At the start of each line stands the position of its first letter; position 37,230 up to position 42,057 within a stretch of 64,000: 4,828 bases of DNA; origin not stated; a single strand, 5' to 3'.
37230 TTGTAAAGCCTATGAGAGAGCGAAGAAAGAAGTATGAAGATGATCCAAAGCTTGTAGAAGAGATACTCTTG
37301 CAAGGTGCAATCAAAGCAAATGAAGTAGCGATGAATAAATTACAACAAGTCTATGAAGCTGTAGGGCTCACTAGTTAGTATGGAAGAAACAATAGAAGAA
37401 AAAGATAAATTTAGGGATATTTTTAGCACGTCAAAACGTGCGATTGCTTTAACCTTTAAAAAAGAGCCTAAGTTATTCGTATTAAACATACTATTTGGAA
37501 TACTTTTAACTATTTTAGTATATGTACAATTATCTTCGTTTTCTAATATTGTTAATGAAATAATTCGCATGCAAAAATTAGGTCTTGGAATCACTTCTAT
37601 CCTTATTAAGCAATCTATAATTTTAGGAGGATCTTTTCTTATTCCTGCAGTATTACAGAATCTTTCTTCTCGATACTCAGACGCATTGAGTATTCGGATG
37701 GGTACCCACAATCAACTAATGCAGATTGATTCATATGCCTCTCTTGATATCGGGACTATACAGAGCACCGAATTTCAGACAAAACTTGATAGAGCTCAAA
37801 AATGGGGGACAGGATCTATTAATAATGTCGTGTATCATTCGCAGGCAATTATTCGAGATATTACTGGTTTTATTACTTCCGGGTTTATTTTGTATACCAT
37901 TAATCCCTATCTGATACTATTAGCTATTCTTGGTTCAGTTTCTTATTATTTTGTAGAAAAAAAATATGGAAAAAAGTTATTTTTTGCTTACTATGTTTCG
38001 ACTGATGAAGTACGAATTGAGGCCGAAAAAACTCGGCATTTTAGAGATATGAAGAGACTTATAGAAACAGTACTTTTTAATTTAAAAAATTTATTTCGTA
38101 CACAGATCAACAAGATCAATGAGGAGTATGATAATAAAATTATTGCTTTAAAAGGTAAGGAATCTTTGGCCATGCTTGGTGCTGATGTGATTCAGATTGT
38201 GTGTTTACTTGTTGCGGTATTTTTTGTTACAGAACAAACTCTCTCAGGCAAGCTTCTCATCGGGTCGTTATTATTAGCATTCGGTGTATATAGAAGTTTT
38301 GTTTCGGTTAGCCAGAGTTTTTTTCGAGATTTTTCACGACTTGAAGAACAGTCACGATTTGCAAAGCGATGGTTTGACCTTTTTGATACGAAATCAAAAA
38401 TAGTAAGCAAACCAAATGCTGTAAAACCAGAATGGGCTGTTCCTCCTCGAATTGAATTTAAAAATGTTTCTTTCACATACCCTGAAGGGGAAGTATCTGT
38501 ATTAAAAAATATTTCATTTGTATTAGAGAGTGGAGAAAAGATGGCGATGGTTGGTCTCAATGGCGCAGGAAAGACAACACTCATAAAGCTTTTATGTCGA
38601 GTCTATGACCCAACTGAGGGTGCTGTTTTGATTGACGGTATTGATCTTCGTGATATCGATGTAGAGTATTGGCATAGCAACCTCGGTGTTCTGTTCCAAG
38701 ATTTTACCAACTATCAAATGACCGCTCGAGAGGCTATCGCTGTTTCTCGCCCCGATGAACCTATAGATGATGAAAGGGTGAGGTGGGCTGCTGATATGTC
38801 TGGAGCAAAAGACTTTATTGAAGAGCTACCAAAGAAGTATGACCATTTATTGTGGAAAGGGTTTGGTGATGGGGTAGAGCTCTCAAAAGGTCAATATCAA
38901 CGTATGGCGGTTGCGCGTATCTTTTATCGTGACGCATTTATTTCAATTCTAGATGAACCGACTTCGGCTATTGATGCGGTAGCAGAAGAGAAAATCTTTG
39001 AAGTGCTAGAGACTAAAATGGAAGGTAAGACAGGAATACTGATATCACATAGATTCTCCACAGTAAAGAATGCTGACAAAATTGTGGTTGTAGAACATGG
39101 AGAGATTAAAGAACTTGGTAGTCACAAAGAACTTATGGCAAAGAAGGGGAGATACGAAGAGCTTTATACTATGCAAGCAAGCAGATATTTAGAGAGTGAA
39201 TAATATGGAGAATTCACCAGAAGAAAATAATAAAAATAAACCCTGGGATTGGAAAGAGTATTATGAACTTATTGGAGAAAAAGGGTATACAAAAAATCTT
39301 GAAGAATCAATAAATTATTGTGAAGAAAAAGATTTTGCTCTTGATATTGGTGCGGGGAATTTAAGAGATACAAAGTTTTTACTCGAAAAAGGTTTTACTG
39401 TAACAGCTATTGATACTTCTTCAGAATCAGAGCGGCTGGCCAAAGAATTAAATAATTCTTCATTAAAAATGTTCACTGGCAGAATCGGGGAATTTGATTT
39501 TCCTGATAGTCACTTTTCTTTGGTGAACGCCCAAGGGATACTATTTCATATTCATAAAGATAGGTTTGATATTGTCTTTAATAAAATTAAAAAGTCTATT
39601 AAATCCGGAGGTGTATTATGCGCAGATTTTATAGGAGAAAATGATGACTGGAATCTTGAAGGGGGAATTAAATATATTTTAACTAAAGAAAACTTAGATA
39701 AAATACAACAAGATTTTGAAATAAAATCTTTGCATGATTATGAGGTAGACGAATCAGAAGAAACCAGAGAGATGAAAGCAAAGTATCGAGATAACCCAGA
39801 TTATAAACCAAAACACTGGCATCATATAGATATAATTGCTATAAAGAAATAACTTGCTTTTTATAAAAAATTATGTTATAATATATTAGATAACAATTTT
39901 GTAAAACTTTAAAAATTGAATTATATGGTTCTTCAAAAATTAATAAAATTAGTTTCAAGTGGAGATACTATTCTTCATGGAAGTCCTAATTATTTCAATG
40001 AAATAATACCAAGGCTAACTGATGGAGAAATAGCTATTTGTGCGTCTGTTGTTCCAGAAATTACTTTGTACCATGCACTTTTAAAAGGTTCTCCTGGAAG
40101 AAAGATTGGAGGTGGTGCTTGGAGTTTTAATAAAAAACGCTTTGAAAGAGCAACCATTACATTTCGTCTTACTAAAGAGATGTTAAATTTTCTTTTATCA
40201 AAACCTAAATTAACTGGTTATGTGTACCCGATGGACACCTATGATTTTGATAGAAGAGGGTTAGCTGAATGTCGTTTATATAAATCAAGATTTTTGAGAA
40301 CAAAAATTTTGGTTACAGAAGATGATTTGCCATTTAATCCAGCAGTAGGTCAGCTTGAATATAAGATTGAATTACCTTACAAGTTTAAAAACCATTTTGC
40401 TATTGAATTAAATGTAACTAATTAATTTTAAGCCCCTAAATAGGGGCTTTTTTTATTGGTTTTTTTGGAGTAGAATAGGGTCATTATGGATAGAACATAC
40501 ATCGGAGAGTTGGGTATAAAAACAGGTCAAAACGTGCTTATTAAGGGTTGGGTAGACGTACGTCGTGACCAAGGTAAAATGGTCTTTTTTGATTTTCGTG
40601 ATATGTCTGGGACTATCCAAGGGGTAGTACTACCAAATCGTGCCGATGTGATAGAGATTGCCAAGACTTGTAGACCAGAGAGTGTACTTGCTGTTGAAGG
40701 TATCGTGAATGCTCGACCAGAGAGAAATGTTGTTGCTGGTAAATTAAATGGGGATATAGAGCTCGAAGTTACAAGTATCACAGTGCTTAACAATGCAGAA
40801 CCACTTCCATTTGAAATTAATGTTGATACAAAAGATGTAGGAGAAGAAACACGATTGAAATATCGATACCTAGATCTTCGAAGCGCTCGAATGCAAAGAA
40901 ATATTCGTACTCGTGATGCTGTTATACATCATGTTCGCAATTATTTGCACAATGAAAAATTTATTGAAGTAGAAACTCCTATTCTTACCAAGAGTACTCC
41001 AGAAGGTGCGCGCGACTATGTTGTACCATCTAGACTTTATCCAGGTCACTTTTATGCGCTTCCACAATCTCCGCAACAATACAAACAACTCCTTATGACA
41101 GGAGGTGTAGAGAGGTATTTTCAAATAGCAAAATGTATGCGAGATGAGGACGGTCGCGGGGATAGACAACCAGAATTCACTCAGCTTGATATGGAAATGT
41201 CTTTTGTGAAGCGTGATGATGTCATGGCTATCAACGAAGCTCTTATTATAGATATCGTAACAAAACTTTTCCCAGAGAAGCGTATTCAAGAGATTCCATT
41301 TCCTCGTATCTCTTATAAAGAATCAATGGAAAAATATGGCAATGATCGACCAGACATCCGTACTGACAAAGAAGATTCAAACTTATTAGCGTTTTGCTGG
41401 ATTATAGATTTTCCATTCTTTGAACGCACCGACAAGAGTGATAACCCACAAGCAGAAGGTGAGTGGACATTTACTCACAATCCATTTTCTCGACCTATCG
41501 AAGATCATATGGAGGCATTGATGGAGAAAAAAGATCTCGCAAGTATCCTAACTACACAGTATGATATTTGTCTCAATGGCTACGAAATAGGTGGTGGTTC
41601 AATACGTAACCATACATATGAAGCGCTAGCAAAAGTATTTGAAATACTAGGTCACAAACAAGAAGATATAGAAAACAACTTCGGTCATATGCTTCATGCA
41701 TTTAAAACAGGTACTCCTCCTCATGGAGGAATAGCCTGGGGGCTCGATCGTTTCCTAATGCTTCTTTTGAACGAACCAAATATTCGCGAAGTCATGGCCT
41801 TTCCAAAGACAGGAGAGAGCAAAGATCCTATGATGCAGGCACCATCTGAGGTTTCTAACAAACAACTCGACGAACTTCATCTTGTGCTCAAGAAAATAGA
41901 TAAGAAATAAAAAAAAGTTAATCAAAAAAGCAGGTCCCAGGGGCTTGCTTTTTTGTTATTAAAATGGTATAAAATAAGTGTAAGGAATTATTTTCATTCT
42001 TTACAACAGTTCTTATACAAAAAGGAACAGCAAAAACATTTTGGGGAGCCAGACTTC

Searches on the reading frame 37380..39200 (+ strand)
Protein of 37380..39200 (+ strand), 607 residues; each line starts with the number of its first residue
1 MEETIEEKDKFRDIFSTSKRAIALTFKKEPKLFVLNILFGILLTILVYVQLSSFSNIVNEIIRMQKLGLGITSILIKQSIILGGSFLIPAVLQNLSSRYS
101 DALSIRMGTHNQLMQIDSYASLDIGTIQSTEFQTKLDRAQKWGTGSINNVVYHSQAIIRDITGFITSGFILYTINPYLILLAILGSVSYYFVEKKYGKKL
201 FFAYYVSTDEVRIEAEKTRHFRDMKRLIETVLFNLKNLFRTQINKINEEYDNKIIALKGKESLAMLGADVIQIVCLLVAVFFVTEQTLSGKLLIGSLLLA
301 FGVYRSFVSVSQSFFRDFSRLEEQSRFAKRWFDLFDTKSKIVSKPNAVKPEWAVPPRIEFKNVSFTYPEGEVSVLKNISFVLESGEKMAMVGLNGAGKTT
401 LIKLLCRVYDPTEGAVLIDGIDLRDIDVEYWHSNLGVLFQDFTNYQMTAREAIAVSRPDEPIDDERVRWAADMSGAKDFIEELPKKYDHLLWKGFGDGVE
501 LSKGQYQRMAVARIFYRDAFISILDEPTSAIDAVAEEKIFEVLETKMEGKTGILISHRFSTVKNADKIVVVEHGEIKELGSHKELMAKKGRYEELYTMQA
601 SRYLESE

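Call 7: search_protein_families(library=pfam, proteins=[window:37380-39200:+], max_evalue=0.001)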
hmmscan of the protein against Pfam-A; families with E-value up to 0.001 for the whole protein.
window:37380-39200:+ (607 aa): 2 families
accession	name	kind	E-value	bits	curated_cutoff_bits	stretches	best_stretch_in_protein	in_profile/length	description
PF00005.33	ABC_tran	-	6.5e-29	101.7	25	1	375-529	1-137/137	ABC transporter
PF02463.25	SMC_N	-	7.7e-06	25.9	40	1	210-573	110-213/220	RecF/RecN/SMC N terminal domain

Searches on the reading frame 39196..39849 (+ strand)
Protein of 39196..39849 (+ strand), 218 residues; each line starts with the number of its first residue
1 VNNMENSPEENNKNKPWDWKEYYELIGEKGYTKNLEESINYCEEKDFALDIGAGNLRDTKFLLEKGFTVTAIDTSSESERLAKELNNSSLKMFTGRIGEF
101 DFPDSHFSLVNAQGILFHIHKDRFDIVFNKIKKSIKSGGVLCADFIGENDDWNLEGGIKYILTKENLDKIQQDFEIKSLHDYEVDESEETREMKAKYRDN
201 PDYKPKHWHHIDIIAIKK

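Call 59: search_protein_families(library=pfam, proteins=[window:39196-39849:+], max_evalue=0.01)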
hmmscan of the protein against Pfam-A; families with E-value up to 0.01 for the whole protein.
window:39196-39849:+ (218 aa): 8 families
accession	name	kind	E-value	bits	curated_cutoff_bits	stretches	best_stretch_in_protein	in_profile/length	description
PF08241.18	Methyltransf_11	-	1e-10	42.6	21.2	1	49-142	1-94/95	Methyltransferase domain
PF13649.12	Methyltransf_25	-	2.1e-10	41.6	27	1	49-139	2-97/97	Methyltransferase domain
PF08242.18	Methyltransf_12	-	7.4e-07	30.3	30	1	49-141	1-98/98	Methyltransferase domain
PF13847.12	Methyltransf_31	-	3.6e-06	27.2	27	1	48-175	7-127/145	Methyltransferase domain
PF03848.20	TehB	-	0.00015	21.7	20.4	1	48-178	34-167/193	Tellurite resistance protein TehB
PF13489.12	Methyltransf_23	-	0.00018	21.7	27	1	41-144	19-117/164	Methyltransferase domain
PF05891.18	Methyltransf_PK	-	0.00042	20.4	27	1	26-142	36-158/218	AdoMet dependent proline di-methyltransferase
PF02353.26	CMAS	-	0.0026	17.6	27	1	48-157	66-179/273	Mycolic acid cyclopropane synthetase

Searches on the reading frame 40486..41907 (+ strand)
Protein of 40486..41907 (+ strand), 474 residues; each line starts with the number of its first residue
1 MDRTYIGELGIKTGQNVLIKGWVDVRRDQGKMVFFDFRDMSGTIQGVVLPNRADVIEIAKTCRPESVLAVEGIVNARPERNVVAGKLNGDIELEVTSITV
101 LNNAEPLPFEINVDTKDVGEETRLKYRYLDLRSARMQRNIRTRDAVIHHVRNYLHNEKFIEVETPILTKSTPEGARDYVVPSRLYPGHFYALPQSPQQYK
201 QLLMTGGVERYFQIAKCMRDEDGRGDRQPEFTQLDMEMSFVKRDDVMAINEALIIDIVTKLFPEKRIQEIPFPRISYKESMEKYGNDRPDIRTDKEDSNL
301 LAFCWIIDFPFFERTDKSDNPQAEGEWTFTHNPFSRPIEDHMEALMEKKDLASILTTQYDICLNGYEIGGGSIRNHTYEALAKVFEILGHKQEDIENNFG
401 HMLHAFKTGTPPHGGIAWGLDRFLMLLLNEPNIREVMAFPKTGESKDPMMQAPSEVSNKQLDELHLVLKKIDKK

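Call 7: search_protein_families(library=pfam, proteins=[window:40486-41907:+], max_evalue=0.001)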
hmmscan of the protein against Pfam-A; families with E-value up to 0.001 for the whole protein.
window:40486-41907:+ (474 aa): 2 families
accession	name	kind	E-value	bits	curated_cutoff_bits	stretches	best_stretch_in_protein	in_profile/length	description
PF00152.25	tRNA-synt_2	-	7.2e-113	377.1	25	1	120-442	2-307/308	tRNA synthetases class II (D, K and N)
PF01336.31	tRNA_anti-codon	-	6.5e-16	58.5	27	1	17-101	1-75/75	OB-fold nucleic acid binding domain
